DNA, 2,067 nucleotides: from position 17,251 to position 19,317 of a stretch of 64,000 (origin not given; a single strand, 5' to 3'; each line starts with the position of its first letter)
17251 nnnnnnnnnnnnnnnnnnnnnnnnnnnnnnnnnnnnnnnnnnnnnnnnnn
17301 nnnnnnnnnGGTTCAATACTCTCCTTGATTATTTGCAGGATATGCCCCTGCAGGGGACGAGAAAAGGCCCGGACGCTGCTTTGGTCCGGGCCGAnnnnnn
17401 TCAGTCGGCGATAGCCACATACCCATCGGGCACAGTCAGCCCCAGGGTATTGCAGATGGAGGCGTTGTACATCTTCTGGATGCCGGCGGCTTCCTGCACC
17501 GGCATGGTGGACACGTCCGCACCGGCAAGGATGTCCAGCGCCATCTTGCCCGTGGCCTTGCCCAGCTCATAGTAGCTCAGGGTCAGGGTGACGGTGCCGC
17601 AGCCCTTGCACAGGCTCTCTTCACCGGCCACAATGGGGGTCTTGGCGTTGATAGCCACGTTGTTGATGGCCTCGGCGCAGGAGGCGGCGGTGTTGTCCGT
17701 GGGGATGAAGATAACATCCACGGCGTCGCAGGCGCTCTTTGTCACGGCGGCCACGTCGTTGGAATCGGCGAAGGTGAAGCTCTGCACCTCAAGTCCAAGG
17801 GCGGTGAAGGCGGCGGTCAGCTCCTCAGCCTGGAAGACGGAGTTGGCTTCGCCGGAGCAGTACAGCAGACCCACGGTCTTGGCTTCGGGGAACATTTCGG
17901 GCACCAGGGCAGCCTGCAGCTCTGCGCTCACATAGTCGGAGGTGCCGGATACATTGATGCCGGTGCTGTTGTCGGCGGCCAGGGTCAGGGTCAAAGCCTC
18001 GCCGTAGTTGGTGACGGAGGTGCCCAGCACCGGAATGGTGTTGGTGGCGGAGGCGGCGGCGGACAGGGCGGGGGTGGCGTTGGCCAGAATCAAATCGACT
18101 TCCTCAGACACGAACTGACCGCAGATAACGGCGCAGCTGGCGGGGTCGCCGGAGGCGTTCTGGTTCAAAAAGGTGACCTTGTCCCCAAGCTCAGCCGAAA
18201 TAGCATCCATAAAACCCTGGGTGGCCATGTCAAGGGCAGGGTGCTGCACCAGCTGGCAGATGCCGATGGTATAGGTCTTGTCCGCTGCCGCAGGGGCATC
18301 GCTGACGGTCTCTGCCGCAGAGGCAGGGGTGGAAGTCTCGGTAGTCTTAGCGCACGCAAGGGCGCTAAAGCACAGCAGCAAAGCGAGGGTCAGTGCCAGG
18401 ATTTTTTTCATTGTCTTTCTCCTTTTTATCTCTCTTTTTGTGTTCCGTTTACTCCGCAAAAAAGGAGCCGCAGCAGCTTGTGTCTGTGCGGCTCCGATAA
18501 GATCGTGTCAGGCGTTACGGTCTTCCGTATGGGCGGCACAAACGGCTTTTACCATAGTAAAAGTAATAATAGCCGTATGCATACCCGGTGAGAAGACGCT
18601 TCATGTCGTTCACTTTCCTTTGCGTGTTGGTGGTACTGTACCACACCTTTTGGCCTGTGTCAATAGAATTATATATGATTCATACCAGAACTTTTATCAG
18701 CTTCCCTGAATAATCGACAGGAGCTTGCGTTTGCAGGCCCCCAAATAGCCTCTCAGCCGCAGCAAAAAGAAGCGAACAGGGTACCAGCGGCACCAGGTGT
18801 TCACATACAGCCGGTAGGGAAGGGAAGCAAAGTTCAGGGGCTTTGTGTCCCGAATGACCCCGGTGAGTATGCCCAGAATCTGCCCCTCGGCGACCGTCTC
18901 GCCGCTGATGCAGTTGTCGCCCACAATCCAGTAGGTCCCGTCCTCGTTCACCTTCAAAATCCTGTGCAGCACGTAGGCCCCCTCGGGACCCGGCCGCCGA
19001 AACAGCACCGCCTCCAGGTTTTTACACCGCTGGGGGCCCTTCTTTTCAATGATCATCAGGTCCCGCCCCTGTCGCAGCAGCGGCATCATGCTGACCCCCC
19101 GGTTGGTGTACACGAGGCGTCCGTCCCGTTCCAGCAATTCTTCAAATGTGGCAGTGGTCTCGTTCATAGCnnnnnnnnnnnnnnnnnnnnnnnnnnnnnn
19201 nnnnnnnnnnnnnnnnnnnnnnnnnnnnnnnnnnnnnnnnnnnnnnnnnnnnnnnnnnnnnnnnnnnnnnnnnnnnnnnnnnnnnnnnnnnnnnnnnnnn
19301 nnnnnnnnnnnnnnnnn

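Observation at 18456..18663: Tyrosine-codon-rich 29-aa leader ORF with its own promoter and terminator upstream of a TrpX-type ABC importer: candidate ribosome-mediated Tyr attenuator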

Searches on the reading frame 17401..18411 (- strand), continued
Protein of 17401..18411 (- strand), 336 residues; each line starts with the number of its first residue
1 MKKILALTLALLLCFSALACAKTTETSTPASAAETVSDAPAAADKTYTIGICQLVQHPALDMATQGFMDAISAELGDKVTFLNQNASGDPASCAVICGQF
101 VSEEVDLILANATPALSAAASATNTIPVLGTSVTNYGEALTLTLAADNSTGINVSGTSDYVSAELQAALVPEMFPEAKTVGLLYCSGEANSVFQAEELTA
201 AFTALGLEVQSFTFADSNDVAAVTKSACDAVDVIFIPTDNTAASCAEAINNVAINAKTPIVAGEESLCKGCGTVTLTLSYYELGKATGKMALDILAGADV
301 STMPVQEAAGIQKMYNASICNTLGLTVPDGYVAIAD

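Call 65: search_solved_structures(query=window:17401-18411:-, max_evalue=0.00001, show_alignments=3)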
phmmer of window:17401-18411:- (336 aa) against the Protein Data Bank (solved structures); distinct sequences matched with E-value up to 0.00001: 3.
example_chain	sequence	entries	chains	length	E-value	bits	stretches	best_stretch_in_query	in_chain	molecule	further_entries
6hni_A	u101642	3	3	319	9e-44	153.4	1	45-329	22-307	ABC-type transport system, sugar-family extracellular solute-binding protein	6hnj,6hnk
3lkv_A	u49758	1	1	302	8.2e-43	150.3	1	43-334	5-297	uncharacterized CONSERVED DOMAIN PROTEIN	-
3lft_A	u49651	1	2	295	3e-42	148.5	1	48-331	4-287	uncharacterized protein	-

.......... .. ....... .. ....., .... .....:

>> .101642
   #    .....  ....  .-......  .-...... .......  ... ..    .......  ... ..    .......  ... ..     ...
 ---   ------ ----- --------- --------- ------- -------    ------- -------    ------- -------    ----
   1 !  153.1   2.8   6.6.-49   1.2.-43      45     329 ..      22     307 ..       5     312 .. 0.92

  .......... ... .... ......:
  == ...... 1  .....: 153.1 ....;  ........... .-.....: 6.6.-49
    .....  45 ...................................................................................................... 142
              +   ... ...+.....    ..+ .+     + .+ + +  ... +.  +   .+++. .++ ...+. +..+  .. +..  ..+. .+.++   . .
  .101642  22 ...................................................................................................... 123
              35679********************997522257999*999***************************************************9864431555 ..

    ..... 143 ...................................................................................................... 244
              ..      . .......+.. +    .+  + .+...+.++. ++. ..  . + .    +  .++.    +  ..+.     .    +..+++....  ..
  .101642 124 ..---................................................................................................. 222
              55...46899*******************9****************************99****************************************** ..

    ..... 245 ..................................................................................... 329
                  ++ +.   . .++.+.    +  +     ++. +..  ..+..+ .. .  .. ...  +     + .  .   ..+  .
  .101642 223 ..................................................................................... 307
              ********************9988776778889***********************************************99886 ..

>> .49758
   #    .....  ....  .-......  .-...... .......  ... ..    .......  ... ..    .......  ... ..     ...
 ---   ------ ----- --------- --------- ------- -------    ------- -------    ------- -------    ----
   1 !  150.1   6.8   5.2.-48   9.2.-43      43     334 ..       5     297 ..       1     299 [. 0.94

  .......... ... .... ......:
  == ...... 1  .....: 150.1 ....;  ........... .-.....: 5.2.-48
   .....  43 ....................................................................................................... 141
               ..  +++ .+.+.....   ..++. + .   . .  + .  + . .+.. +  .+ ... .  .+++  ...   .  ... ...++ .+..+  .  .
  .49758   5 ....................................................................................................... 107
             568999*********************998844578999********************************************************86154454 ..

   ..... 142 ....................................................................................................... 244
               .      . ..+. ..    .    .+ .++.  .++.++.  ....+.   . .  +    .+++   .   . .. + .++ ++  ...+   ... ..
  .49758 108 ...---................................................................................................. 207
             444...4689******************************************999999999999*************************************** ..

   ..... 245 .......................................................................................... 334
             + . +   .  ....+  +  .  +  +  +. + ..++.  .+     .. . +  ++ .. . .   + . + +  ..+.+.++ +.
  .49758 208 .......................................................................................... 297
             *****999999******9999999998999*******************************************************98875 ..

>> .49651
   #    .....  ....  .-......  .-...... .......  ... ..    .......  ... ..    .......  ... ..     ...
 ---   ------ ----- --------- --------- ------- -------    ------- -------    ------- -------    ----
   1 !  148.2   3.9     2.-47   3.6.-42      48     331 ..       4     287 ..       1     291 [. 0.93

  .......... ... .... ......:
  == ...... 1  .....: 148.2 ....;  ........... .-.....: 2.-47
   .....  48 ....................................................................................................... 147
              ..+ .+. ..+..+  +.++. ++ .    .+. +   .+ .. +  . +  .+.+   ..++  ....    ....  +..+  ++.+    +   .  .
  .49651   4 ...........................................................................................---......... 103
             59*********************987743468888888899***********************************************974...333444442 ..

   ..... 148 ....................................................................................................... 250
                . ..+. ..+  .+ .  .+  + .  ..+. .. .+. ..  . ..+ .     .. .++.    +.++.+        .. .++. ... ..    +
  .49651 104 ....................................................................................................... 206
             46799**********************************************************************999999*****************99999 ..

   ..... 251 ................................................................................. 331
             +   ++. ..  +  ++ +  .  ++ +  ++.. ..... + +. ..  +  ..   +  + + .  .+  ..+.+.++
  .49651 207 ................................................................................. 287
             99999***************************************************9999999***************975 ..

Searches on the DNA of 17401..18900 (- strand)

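Call 3: search_rna_families(source=window, start=18200, end=18900, threshold=evalue, max_evalue=10, show_alignments=2)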
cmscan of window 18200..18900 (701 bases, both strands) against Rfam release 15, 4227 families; matches with E-value up to 10: 7.
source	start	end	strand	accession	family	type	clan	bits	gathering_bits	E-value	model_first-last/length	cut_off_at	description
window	18366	18449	-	RF02183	ST7-OT3_1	Gene; lncRNA;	-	17.3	50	3.7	1-79/79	no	ST7 overlapping transcript 3 conserved region 1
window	18458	18576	-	RF02356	BjrC1505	Gene; sRNA;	-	17.2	50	1.1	1-140/140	no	Alphaproteobacterial sRNA BjrC1505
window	18204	18243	-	RF03537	Flavi_TBFV_SL6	Cis-reg;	-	17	38.3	0.3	1-45/45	no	Tick-borne Flavivirus short stem-loop SL6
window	18386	18474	+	RF01797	fstAT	Gene; antitoxin;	-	15.7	72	7.7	1-94/94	no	Fst antitoxin sRNA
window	18350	18451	-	RF02225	sX6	Gene; sRNA;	-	13.5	40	0.38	1-342/342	no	Proteobacterial sRNA sX6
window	18515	18585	-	RF03142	L2-Alphaproteobacteria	Cis-reg; leader;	-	13.2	37.8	1.5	1-66/66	no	L2-Alphaproteobacteria ribosomal protein leader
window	18435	18495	-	RF03142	L2-Alphaproteobacteria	Cis-reg; leader;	-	11.6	37.8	4.2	1-66/66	no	L2-Alphaproteobacteria ribosomal protein leader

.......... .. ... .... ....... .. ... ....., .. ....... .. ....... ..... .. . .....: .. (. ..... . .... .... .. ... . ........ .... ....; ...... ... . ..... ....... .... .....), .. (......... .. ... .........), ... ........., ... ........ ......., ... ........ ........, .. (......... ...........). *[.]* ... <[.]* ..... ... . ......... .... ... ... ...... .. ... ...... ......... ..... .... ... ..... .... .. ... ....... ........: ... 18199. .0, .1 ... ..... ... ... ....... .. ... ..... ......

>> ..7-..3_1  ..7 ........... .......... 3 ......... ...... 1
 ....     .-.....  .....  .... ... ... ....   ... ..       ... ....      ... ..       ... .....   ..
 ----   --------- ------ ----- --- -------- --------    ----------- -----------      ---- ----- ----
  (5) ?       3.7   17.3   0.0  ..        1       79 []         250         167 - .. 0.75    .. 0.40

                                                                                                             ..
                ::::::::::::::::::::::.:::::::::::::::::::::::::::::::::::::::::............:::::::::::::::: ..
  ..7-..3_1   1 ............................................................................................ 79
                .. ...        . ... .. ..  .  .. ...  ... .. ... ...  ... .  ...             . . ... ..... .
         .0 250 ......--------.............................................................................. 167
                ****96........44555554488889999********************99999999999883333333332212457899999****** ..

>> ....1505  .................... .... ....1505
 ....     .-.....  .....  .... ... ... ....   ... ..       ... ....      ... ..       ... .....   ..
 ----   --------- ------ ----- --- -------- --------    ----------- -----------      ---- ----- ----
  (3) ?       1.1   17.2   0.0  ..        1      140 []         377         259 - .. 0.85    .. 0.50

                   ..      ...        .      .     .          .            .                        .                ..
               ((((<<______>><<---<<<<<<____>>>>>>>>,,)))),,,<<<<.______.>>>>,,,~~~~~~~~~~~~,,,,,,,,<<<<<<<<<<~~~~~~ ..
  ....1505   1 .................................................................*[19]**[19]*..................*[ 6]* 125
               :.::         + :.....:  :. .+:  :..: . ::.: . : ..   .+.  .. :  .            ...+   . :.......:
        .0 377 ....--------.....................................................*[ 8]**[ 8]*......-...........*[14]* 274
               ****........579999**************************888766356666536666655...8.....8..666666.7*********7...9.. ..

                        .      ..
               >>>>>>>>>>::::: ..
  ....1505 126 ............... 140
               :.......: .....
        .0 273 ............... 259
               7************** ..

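Call 14: search_rna_families(sources=[L001, L002, L003, L004, L005, L006, L007, L008, L009, L010, L011, L012], threshold=gathering)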
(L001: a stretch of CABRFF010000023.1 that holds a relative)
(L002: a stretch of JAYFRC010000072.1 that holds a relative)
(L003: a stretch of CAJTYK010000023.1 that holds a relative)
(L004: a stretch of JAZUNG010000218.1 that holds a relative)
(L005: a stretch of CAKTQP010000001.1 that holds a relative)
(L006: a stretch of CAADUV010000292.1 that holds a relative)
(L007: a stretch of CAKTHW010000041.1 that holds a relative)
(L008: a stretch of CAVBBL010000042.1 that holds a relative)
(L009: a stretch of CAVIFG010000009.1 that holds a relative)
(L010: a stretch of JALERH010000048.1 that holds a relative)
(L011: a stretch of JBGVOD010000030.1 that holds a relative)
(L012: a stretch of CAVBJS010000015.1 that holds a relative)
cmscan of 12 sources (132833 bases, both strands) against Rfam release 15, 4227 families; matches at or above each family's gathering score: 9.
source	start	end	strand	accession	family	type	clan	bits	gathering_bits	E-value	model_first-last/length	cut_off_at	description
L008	9279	9351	-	RF00005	tRNA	Gene; tRNA;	CL00001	71.3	29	2.9e-13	1-71/71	no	tRNA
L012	9494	9566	-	RF00005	tRNA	Gene; tRNA;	CL00001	69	29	1.2e-12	1-71/71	no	tRNA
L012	9621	9693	-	RF00005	tRNA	Gene; tRNA;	CL00001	67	29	4.3e-12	1-71/71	no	tRNA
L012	9700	9773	-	RF00005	tRNA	Gene; tRNA;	CL00001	59.5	29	5e-10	1-71/71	no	tRNA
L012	9786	9867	-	RF00005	tRNA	Gene; tRNA;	CL00001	50.3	29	1.7e-07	1-71/71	no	tRNA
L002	762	842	-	RF00005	tRNA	Gene; tRNA;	CL00001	48.6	29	4.9e-07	1-71/71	no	tRNA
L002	638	722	-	RF00005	tRNA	Gene; tRNA;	CL00001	47.7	29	9.1e-07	1-71/71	no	tRNA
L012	9873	9925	-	RF00005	tRNA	Gene; tRNA;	CL00001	40.8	29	7e-05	20-71/71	5'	tRNA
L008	9359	9411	-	RF00005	tRNA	Gene; tRNA;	CL00001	37.3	29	0.00064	20-71/71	5'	tRNA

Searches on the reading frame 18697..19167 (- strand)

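Call 7: search_protein_families(library=pfam, proteins=[window:18697-19167:-], max_evalue=0.01)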
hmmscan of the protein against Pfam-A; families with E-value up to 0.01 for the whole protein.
window:18697-19167:- (156 aa): 0 families

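Call 9: search_protein_families(library=ncbifam, proteins=[window:18697-19167:-], max_evalue=0.1)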
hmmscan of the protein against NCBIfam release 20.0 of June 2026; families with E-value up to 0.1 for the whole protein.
window:18697-19167:- (156 aa): 3 families
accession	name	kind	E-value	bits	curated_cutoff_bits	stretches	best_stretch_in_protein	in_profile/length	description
TIGR02228.1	sigpep_I_arch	equivalog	2.3e-05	24.3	51.85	1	24-87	38-102/158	signal peptidase I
TIGR02754.1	sod_Ni_protease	equivalog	0.0032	17.9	63.25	1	23-85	4-66/90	nickel-type superoxide dismutase maturation protease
TIGR02227.1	sigpep_I_bact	equivalog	0.0058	16.5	47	1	23-94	26-98/162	signal peptidase I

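Call 10: search_protein_families(library=pfam, proteins=[window:18697-19167:-], max_evalue=1)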
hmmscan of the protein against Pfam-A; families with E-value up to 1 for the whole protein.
window:18697-19167:- (156 aa): 0 families
